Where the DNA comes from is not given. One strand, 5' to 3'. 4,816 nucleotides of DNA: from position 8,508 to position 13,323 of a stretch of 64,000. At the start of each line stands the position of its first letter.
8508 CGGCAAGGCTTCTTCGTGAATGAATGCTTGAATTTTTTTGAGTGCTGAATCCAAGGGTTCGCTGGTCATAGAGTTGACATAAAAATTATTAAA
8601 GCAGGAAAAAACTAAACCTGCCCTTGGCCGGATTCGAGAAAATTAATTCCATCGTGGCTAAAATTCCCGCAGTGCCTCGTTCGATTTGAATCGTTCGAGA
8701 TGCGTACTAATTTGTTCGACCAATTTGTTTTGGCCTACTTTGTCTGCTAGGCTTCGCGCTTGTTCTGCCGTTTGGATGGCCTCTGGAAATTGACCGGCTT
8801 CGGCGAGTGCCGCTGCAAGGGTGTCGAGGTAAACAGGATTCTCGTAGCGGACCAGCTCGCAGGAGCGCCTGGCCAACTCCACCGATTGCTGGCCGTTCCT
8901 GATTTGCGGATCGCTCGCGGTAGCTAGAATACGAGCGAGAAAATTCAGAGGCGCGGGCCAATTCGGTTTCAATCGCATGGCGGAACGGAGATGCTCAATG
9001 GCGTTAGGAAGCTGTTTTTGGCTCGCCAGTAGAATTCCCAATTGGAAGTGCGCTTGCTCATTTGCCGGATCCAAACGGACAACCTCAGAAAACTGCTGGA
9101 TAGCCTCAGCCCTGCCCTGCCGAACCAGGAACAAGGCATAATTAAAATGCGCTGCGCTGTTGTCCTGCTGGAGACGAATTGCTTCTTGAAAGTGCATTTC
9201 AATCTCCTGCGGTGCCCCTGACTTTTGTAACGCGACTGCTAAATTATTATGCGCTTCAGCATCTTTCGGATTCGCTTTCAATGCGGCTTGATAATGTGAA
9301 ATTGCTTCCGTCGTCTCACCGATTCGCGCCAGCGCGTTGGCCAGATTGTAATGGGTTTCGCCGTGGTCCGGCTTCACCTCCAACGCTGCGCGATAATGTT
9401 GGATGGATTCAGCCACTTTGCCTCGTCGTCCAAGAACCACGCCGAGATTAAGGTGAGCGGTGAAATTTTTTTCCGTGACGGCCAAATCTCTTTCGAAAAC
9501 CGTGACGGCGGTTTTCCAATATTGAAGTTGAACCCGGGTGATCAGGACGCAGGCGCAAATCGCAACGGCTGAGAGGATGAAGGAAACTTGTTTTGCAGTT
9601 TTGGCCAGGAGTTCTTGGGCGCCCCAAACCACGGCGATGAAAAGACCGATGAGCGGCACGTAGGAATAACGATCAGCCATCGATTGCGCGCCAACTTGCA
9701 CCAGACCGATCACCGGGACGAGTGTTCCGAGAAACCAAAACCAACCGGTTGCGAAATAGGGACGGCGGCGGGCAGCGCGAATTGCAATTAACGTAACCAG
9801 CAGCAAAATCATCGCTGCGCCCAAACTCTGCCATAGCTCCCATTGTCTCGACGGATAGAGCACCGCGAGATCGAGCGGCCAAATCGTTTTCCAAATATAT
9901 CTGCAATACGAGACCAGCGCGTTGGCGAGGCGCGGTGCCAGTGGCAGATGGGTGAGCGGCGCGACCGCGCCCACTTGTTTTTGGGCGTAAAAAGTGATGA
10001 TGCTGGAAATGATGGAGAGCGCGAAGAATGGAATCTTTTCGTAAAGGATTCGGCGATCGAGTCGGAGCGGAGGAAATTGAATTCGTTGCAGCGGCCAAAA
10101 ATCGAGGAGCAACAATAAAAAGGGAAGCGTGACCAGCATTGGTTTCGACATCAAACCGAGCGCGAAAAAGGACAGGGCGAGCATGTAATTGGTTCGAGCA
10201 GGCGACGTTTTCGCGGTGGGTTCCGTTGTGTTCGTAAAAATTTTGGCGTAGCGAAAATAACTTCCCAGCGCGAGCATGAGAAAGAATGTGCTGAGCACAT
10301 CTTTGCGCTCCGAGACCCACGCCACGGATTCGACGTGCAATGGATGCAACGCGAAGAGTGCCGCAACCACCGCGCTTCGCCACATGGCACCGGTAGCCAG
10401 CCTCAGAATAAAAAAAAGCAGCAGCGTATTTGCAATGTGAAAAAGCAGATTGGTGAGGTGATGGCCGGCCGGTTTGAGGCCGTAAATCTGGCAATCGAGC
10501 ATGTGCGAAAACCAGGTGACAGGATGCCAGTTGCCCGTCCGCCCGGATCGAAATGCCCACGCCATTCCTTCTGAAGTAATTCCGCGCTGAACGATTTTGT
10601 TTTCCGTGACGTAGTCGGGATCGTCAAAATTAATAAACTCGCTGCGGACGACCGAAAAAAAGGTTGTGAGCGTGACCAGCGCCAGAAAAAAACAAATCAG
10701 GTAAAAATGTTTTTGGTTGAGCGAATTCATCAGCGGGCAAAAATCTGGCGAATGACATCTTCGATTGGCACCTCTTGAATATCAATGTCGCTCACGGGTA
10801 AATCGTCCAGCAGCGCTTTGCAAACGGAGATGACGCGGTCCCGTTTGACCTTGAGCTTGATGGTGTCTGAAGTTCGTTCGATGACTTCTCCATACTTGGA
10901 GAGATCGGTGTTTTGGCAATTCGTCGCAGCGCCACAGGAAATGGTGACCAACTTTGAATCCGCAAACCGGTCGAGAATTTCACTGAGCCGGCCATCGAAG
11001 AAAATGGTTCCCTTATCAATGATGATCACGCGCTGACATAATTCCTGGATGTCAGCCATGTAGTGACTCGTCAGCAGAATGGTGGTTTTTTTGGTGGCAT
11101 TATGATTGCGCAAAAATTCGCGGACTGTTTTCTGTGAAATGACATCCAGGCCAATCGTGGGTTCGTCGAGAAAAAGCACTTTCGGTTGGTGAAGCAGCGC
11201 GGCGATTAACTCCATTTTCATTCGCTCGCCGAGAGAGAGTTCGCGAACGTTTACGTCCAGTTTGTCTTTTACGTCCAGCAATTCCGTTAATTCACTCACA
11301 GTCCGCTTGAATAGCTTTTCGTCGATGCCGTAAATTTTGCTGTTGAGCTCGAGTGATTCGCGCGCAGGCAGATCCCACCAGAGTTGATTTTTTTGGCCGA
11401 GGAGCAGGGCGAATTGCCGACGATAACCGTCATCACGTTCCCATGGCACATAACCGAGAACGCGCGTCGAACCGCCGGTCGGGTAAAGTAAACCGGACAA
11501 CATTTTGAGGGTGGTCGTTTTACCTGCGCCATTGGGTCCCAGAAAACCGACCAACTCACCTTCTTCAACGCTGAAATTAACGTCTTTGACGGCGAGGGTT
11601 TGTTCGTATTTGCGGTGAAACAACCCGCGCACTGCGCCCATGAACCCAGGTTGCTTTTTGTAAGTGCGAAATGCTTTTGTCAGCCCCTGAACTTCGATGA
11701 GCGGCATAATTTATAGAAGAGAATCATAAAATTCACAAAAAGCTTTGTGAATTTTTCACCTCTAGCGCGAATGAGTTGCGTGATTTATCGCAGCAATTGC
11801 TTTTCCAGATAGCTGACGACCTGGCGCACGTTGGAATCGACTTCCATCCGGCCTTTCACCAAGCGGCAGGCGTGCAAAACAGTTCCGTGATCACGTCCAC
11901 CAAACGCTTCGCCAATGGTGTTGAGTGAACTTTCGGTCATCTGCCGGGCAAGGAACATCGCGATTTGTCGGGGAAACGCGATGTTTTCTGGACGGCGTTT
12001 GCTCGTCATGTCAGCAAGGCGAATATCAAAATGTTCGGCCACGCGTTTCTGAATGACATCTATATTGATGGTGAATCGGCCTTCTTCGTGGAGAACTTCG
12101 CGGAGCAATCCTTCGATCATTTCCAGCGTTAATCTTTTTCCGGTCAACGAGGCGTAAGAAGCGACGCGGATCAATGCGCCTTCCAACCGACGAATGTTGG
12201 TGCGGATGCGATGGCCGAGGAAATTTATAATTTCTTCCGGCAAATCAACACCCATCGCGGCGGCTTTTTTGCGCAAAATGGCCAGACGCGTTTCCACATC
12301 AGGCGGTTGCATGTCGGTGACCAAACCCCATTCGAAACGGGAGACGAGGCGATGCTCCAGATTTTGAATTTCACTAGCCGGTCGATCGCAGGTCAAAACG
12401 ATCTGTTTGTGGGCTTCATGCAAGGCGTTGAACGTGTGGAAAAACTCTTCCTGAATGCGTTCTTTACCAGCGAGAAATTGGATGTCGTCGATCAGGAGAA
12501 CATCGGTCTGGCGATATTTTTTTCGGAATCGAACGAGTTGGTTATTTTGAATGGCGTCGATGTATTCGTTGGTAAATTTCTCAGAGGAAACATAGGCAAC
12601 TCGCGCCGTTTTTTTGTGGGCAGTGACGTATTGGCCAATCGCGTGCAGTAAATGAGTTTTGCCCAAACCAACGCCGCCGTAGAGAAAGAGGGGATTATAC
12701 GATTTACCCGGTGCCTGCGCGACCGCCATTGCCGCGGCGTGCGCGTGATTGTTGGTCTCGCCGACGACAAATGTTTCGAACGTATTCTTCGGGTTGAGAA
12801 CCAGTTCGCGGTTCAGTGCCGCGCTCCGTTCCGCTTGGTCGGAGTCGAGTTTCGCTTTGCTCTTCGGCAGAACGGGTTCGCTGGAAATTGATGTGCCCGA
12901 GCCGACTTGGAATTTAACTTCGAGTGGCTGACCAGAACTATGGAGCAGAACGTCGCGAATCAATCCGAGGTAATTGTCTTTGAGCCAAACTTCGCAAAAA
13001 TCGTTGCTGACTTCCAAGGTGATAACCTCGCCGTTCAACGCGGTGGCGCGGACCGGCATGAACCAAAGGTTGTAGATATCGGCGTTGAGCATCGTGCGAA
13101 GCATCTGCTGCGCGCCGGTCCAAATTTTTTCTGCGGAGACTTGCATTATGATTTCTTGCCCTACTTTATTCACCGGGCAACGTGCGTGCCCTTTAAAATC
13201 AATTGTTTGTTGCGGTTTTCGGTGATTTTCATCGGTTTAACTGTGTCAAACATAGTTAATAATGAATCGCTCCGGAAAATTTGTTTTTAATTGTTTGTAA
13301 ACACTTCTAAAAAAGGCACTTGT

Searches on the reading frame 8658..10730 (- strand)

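Call 67: search_protein_families(library=pfam, proteins=[window:8658-10730:-], max_evalue=0.0001)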
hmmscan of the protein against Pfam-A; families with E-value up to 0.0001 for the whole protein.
window:8658-10730:- (690 aa): 20 families
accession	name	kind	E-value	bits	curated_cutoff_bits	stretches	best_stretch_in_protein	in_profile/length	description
PF13414.12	TPR_11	-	1.5e-34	117.8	26.8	2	470-505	7-42/42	TPR repeat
PF13431.12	TPR_17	-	4.4e-28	95.6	24.4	1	479-510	1-32/34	Tetratricopeptide repeat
PF07719.23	TPR_2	-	3.1e-27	92.8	27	1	458-490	2-34/34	Tetratricopeptide repeat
PF00515.34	TPR_1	-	1.6e-26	91.4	27.8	2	458-490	2-34/34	Tetratricopeptide repeat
PF13432.12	TPR_16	-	1.1e-21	77.3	32.7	1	461-507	1-47/65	Tetratricopeptide repeat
PF13424.12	TPR_12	-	1.7e-20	73.4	30.1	2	424-486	4-74/77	Tetratricopeptide repeat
PF13428.12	TPR_14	-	2e-19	68.6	23.5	1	459-499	3-43/44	Tetratricopeptide repeat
PF14559.12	TPR_19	-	1.2e-17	64.4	25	1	437-495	5-63/68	Tetratricopeptide repeat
PF13181.12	TPR_8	-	2.3e-16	58.9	25.7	0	458-490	2-34/34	Tetratricopeptide repeat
PF13176.12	TPR_7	-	9.3e-14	50.7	27.9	0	459-491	1-35/36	Tetratricopeptide repeat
PF13374.12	TPR_10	-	9.5e-12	45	27.5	0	495-521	6-32/42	Tetratricopeptide repeat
PF23914.1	TPR_CcmH_CycH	-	1.9e-11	44.5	42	0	416-503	43-133/158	Cytochrome c-type biogenesis protein H TPR domain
PF24575.1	TPR_Slam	-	1.6e-09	38.6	35.2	0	429-468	53-92/104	Surface lipoprotein assembly modifier, N-terminal TPR repeats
PF13174.12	TPR_6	-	3.7e-07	30.8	26.3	0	461-489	4-32/33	Tetratricopeptide repeat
PF25064.1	ARM_TT21_5th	-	1.1e-06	29.4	27.8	0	463-550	7-98/117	TT21 fifth ARM repeats domain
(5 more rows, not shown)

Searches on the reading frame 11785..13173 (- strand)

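Call 67: search_protein_families(library=pfam, proteins=[window:11785-13173:-], max_evalue=0.0001)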
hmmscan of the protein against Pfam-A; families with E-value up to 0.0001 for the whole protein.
window:11785-13173:- (462 aa): 7 families
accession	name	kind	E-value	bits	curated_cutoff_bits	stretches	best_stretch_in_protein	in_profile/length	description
PF00308.24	Bac_DnaA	-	2.5e-73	246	23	1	126-287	1-162/162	Bacterial DnaA ATPAse domain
PF08299.17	Bac_DnaA_C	-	7.3e-29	100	31.5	1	371-437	1-67/69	Bacterial dnaA protein helix-turn-helix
PF11638.13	DnaA_N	-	7e-12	45.3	24.6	1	16-75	2-62/65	DnaA N-terminal domain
PF01695.23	IstB_IS21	-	1.1e-09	38.5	24.1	1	162-268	95-198/238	IstB-like ATP binding protein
PF00004.35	AAA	-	2.1e-08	35.1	21.2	1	163-281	2-124/131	ATPase family associated with various cellular activities (AAA)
PF22688.2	Hda_lid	-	3.3e-05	24.2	27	1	295-349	3-57/65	Hda, lid domain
PF13173.12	AAA_14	-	8.8e-05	23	27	0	160-253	3-86/129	AAA domain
